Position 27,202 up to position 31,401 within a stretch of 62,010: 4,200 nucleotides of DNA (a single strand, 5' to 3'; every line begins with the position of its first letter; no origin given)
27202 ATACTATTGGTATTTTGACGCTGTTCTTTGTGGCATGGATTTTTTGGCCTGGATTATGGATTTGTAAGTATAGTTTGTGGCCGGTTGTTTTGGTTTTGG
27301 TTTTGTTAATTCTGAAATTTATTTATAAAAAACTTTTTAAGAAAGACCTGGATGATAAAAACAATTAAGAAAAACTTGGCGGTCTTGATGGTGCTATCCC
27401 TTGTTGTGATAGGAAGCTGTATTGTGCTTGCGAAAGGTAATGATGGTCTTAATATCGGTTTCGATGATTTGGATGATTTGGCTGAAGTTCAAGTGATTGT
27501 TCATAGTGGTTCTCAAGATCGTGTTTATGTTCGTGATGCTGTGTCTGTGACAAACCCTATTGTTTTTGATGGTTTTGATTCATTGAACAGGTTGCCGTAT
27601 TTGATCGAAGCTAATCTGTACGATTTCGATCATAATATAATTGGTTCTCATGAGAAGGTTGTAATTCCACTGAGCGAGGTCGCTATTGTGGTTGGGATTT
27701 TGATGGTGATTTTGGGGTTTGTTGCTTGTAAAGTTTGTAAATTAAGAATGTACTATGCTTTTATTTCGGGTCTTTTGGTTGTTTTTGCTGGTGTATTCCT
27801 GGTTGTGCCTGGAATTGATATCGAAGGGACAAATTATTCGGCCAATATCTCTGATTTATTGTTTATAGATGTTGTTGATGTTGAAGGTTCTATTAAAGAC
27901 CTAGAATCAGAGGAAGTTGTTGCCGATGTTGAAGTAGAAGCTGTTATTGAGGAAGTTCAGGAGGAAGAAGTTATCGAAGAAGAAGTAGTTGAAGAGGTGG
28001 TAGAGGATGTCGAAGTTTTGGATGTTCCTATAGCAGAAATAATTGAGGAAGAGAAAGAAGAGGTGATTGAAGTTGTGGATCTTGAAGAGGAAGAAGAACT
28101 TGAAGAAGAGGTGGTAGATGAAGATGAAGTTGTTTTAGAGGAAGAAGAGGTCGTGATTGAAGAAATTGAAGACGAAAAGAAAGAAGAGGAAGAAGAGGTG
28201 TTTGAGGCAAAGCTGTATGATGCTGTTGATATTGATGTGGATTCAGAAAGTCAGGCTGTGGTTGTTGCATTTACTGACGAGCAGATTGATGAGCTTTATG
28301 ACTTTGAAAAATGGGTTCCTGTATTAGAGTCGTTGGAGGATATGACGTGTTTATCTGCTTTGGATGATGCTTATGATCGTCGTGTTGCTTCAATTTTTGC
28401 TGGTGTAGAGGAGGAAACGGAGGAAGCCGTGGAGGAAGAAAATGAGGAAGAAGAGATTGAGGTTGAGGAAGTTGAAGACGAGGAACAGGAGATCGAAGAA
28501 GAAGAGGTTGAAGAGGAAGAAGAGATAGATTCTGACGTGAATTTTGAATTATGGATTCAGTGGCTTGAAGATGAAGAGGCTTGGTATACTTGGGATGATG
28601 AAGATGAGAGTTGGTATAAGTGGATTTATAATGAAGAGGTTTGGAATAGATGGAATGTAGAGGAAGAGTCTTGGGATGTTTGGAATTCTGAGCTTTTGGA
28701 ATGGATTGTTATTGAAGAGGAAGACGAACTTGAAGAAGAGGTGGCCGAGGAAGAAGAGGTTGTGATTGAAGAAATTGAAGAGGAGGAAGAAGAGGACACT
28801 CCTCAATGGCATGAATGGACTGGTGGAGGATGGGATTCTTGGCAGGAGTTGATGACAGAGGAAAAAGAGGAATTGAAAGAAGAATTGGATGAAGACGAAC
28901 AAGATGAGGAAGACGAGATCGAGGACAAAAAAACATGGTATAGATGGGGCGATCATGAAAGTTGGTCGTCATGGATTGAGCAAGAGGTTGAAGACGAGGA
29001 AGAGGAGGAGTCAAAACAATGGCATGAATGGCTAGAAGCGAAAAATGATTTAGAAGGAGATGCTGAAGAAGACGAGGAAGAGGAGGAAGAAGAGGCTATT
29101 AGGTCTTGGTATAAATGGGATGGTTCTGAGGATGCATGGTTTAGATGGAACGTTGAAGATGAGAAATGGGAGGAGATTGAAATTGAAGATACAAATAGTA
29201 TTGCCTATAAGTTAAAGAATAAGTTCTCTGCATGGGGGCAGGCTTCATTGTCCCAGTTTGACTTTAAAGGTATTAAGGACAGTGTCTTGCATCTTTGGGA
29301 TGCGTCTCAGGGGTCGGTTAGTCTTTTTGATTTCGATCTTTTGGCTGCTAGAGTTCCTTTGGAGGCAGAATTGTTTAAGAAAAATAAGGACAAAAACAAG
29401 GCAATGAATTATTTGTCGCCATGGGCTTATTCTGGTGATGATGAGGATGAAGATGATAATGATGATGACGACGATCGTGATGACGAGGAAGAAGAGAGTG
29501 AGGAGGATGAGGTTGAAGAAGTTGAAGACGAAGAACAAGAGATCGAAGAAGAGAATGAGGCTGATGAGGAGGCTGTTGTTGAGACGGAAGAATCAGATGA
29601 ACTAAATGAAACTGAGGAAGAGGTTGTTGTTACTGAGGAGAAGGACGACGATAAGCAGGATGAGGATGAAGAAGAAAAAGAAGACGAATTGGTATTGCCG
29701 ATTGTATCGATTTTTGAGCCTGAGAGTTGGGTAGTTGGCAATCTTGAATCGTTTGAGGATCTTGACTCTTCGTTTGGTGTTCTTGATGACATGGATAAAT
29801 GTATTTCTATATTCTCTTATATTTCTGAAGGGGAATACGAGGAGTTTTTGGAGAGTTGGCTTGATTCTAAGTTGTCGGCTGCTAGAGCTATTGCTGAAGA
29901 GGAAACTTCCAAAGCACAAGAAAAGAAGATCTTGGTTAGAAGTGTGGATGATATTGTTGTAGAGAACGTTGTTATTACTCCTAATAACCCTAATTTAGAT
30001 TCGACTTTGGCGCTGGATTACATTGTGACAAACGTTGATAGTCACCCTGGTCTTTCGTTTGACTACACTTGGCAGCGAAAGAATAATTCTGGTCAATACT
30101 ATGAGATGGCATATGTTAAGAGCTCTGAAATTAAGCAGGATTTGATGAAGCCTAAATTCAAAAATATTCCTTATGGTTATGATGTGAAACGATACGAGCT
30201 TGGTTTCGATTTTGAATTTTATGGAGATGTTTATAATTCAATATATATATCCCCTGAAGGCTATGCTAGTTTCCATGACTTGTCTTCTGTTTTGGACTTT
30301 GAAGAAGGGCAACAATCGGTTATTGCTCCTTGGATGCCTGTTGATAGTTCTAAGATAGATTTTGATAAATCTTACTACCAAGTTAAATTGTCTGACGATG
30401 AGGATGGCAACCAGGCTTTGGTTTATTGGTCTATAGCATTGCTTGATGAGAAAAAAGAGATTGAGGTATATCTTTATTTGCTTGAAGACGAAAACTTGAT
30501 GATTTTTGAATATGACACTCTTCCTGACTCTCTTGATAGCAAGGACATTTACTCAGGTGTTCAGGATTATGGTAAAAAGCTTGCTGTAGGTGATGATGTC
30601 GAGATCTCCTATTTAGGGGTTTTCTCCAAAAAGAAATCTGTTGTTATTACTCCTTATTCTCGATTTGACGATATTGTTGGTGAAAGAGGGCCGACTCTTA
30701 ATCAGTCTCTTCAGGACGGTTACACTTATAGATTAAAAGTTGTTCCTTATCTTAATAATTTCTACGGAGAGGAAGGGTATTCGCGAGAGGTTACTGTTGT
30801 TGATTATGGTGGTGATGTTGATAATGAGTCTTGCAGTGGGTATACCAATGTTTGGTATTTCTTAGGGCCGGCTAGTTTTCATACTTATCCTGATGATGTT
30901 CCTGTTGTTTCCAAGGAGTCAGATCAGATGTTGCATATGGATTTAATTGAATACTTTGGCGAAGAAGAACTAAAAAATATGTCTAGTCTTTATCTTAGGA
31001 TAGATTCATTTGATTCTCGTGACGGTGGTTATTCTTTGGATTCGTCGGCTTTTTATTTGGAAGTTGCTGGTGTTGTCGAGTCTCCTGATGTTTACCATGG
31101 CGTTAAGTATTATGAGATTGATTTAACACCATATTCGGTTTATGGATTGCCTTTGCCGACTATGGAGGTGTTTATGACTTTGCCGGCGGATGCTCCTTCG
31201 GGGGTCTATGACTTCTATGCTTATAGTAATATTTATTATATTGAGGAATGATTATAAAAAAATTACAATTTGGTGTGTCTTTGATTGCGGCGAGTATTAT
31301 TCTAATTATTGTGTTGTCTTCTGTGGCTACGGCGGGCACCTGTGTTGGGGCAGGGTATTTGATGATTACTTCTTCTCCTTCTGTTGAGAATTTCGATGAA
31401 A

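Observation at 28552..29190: Strict 10-residue Trp periodicity (W-x2-W-x6) inside a poly-Glu protein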

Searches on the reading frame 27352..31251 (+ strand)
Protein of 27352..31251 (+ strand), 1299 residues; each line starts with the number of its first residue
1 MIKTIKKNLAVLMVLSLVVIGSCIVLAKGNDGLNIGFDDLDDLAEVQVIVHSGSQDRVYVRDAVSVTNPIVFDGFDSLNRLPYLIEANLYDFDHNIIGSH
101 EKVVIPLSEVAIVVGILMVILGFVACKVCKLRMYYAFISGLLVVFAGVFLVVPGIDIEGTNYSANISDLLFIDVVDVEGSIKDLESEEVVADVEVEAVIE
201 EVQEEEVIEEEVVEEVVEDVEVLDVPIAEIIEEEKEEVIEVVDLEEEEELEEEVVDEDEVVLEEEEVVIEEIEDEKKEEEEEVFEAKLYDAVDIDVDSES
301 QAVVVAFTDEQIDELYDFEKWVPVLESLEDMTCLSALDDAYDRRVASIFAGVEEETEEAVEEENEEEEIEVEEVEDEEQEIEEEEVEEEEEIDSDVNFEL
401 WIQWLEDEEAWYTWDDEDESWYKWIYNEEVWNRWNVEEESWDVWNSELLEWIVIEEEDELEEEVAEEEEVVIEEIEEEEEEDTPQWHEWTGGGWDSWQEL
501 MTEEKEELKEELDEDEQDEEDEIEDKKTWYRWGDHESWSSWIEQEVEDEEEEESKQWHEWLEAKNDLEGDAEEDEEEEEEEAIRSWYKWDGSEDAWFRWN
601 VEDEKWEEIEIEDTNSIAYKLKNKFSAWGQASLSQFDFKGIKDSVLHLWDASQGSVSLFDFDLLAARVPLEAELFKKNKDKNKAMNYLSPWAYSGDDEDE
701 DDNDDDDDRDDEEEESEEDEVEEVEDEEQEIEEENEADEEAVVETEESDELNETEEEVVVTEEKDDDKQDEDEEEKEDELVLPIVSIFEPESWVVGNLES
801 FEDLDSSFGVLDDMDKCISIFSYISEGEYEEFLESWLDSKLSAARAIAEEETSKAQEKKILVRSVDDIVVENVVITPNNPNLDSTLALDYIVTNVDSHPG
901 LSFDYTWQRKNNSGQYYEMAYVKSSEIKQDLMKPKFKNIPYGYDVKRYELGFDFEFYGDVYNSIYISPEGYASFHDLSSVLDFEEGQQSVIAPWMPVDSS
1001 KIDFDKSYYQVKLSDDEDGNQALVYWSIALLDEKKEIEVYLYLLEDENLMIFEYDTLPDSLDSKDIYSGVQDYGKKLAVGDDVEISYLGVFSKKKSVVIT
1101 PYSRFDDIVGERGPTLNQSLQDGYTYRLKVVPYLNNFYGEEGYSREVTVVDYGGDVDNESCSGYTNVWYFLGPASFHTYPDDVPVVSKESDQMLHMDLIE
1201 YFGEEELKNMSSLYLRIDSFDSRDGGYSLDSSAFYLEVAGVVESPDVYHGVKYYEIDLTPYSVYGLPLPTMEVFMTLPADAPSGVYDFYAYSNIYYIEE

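Call 5: search_protein_families(library=pfam, proteins=[window:27352-31251:+], max_evalue=0.01)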
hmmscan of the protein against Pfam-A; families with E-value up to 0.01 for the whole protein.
window:27352-31251:+ (1299 aa): 0 families

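Call 8: find_homologous_proteins(query=window:27352-31251:+, max_evalue=0.001)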
Query window:27352-31251:+: 8000 candidates shared short words with the query, none scored E <= 0.001.

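Call 12: find_encoding_contigs(protein=window:27352-31251:+, flank=10000, max_places=6)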
Protein window:27352-31251:+ (1299 aa): no gene with exactly this product is on record in the collection.
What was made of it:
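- Tried and rejected: Exact look-up of the protein on contigs found nothing (call 12).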

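Call 20: search_solved_structures(query=window:27352-31251:+, max_evalue=1)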
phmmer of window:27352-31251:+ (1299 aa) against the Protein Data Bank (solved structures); distinct sequences matched with E-value up to 1: 1.
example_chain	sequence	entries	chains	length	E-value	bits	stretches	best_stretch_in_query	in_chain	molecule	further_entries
1ujt_A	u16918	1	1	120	0.26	12.1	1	1111-1154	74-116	KIAA1568 protein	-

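Call 26: search_protein_families(library=ncbifam, proteins=[window:27352-31251:+], max_evalue=0.001)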
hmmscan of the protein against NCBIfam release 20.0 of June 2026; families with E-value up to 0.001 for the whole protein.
window:27352-31251:+ (1299 aa): 0 families

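Call 56: list_cluster_members(proteins=[window:27388-31251:+, window:27352-31251:+, window:32558-33211:-, window:33214-34329:-, window:31888-32544:-, window:35615-38098:+])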
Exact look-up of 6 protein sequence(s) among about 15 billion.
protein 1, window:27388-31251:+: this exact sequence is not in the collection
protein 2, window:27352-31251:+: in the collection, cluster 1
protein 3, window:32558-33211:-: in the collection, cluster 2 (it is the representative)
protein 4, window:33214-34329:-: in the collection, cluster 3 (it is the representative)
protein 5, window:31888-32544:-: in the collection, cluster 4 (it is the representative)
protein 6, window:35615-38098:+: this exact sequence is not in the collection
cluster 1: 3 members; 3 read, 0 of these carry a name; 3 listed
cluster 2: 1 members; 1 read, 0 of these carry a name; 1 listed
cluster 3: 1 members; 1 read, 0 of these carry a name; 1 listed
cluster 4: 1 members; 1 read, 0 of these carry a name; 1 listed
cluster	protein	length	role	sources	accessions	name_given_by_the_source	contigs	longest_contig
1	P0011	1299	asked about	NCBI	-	-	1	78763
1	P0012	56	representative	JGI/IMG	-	-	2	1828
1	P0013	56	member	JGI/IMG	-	-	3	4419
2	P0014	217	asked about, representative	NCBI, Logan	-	-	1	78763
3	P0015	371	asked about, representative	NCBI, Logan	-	-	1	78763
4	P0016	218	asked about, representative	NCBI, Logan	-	-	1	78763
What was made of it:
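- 27352..31251 (+): Gene for the 1299-aa hyper-acidic orphan protein (29.6% Asp+Glu, 6.5% Lys+Arg). The protein is in the public collection only from one NCBI contig of 78,763 bp (call 56).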

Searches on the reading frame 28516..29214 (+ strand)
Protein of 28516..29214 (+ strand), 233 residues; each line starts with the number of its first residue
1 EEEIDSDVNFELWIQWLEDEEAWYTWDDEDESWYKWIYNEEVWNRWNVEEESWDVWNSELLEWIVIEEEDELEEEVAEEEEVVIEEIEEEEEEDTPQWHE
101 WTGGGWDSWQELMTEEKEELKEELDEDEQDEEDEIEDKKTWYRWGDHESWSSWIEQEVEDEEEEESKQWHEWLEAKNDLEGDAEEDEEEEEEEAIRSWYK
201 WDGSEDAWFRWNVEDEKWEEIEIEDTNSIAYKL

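Call 33: search_protein_families(library=pfam, proteins=[window:28552-29190:+], max_evalue=10)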
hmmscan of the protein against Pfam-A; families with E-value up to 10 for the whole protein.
window:28552-29190:+ (213 aa): 0 families

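Call 39: predict_structure(protein=window:28516-29214:+)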
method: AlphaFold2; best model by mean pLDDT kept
length: 233 residues; sequences in the alignment: 1
mean_pLDDT: 49.6   pTM: 0.23
mean pLDDT of the five models: 49.6, 47.2, 42.5, 39.5, 36.9
residues with pLDDT >= 90: 0; 70-90: 25; 50-70: 77; < 50: 131
segments of 3 or more residues with pLDDT < 50: 1-20, 38-104, 132-148, 150-153, 184-195, 225-233
pLDDT, mean of each block of 10 residues (from residue 1): 35 37 67 58 31 34 33 40 36 39 50 59 54 46 43 50 59 64 46 58 73 80 53 38
secondary structure, 60 per line:
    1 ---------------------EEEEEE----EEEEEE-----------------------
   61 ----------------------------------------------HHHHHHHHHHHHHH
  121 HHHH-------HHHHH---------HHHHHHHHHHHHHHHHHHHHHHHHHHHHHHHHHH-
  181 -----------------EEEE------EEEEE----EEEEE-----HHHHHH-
elements in order: E22-27 E32-37 H107-124 H132-136 H146-179 E198-201 E208-212 E217-221 H227-232
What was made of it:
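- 29107..29169 (+): Block E: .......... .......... W (aa 586-606), two strict decapeptides plus a closing Trp. This is the only part of the AF2 model with pLDDT 73-80, and it is predicted as three short antiparallel strands (call 39).
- Closest known: Designed tryptophan zippers. Same: This is the fold suggested by AF2 for block E and part of block A (call 39).
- It places helices on the Glu-rich spacers (call 39). The AF2 model is poor overall (mean pLDDT 49.6, pTM 0.23, call 39), and only one of the five possible hairpins in block A is modelled. AF2 makes the neighbouring Glu-rich spacers helical (call 39). AF2 puts strands, not helices, on the WxxW units it models with any confidence (call 39).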

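Call 61: fold_search(model_id=the predicted structure, library=pdb)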
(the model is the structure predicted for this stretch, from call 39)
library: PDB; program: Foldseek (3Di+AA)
matches with E <= 10: 23; with E <= 0.001: 0
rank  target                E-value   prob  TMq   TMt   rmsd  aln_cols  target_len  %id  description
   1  7du0                  2.4e+00  0.44  0.13  0.23   2.5        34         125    3  Structure of an type I-F anti-crispr protein (released 2021-11-17)
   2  4d77                  5.0e+00  0.21  0.12  0.11   2.6        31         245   22  High-resolution structure of the extracellular olfactomedin domain from gliomedin (released 2014-12-24)
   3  4xmb                  5.0e+00  0.06  0.09  0.08   3.6        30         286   17  Crystal structure of 2,2'-(naphthalene-1,4-diylbis(((4-methoxyphenyl)sulfonyl)azanediyl))diacetamide bound to human Keap (released 2015-09-30)
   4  7xm2                  5.3e+00  0.06  0.09  0.08   3.6        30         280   17  Crystal structure of Keap1 Kelch domain (residues 322-609) in complex with NXPZ-2 (released 2022-07-06)
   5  4d7c_B                5.6e+00  0.18  0.12  0.11   2.8        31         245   22  Monoclinic crystal form of the extracellular olfactomedin domain from gliomedin (released 2014-12-24)
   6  7xot                  5.6e+00  0.08  0.08  0.06   3.9        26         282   31  Crystal structure of Keap1_6k (released 2023-05-03)
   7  9y6s_5g               5.6e+00  0.02  0.11  0.05  39.8       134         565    8  96-nm repeat of the Leishmania tarentolae doublet microtubule (released 2025-12-17)
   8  8pks_L                6.4e+00  0.07  0.08  0.12   2.3        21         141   14  Low resolution crystal structure of Keap1-456, a repeat fragment from the human Keap1 beta-propeller (released 2024-07-10)
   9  7k2e_A                6.8e+00  0.05  0.09  0.08   3.6        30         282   17  Kelch domain of human KEAP1 bound to Nrf2-based cyclic peptide, c[GDEETGE] (released 2021-04-07)
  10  6gy5_A                6.8e+00  0.04  0.09  0.08   4.1        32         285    9  Crystal structure of the kelch domain of human KLHL20 in complex with DAPK1 peptide (released 2018-08-08)
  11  7jzz_J                7.6e+00  0.18  0.14  0.55   2.6        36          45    3  Cryo-EM structure of CRISPR-Cas surveillance complex with AcrIF14 (released 2020-12-30)
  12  5yby                  7.6e+00  0.14  0.12  0.11   2.6        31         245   19  Structure of human Gliomedin (released 2018-10-03)
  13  6uxf                  7.6e+00  0.10  0.10  0.10   2.5        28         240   11  Structure of V. metoecus NucC, hexamer form (released 2019-12-25)
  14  8y9c_B                8.7e+00  0.09  0.08  0.01   2.2        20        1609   20  De novo design mini-binder in complex with TcdB4 (released 2024-08-28)
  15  8e73_S3               8.7e+00  0.07  0.07  0.09  10.3        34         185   12  Vigna radiata supercomplex I+III2 (full bridge) (released 2023-01-11)
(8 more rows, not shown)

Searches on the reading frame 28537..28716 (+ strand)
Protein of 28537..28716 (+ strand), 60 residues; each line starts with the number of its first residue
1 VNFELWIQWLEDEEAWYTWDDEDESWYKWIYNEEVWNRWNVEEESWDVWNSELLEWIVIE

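Call 22: search_protein_representatives(protein=window:28537-28716:+)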
Query: 60 residues. Proteins with E-value up to 0.001 (for the whole library): 1; up to 1e-10: 0; up to 1e-30: 0. The best 1 are listed.
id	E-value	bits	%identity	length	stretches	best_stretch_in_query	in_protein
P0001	2.7e-04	37.1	18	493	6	5-47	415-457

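Call 60: search_solved_structures(query=window:28537-28716:+, max_evalue=10, show_alignments=3)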
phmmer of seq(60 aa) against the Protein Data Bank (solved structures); distinct sequences matched with E-value up to 10: 1.
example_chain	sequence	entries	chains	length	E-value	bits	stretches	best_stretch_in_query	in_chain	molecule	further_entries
8i0a_A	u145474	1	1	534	0.56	13.8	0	19-56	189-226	alpha-L-arabinofuranosidase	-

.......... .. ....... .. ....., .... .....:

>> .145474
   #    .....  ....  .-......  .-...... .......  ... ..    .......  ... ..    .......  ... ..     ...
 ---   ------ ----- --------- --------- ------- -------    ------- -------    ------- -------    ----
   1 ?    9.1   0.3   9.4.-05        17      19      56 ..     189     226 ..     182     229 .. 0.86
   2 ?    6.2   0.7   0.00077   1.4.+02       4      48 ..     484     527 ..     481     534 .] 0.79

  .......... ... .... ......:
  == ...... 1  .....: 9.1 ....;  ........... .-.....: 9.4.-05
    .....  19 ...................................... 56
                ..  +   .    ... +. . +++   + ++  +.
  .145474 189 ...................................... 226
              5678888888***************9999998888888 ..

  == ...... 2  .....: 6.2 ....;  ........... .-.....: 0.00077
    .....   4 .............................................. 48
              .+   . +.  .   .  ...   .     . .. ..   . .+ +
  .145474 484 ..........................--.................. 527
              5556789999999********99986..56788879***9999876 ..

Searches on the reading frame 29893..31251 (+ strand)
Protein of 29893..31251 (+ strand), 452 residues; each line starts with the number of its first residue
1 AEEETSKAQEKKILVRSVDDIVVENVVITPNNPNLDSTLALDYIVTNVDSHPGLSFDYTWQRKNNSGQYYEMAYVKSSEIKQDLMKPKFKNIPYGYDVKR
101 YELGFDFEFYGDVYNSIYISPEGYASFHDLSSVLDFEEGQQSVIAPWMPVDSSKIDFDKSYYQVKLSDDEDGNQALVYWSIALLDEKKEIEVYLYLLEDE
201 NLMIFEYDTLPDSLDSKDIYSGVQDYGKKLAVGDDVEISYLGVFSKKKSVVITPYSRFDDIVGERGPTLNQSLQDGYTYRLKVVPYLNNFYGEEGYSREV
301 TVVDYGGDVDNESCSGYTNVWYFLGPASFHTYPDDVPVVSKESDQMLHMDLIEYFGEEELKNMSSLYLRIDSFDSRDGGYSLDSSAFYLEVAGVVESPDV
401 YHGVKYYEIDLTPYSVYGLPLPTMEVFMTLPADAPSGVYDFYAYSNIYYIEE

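Call 10: find_homologous_proteins(query=window:29923-31248:+, max_evalue=0.01)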
Query seq(442 aa): 5242 candidates shared short words with the query, none scored E <= 0.01.
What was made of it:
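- Tried and rejected: Whole-protein and C-terminal-domain homology searches in 5.8 billion proteins returned nothing (calls 8, 10).
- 29902..31248 (+): C-terminal non-repetitive, Tyr/Asp/Ser/Val-rich region (aa 851-1299); function unknown. No homologue (call 10).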

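Call 33: search_protein_families(library=pfam, proteins=[window:29893-31251:+], max_evalue=10)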
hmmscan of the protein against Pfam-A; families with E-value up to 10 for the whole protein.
window:29893-31251:+ (452 aa): 0 families

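Call 51: predict_structure(protein=window:29893-31248:+)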
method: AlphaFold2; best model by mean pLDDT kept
length: 452 residues; sequences in the alignment: 1
mean_pLDDT: 33.1   pTM: 0.21
mean pLDDT of the five models: 33.1, 30.8, 30.5, 25.9, 25.6
residues with pLDDT >= 90: 0; 70-90: 0; 50-70: 0; < 50: 452
segments of 3 or more residues with pLDDT < 50: 1-452
pLDDT, mean of each block of 10 residues (from residue 1): 31 26 38 43 46 43 37 39 36 38 27 26 29 32 28 31 30 32 31 34 35 34 38 35 32 33 30 29 26 26 27 24 25 25 35 44 38 36 35 33 34 35 37 38 31 28
secondary structure, 60 per line:
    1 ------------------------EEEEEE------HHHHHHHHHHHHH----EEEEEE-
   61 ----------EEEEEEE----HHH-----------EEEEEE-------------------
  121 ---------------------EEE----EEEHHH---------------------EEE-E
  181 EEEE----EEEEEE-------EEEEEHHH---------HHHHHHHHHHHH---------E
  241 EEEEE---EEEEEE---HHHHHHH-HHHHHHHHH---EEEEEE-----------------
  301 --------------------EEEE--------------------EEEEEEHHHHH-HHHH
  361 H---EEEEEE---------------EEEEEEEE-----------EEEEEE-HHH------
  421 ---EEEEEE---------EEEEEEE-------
elements in order: E25-30 H37-49 E54-59 E71-77 E96-101 E142-144 E149-151 E176-178 E180-184 E189-194 E202-206 H219-230 E240-245 E249-254 H258-264 H266-274 E278-283 E321-324 E345-350 H351-355 H357-361 E365-370 E386-393 E405-410 E424-429 E439-445
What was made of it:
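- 29902..31248 (+): The AF2 model is unusable, pLDDT 33 (call 51).
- Tried and rejected: AF2 of the C-terminal 452 aa without an alignment failed, pLDDT 33 (call 51), so no fold search was attempted on it.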
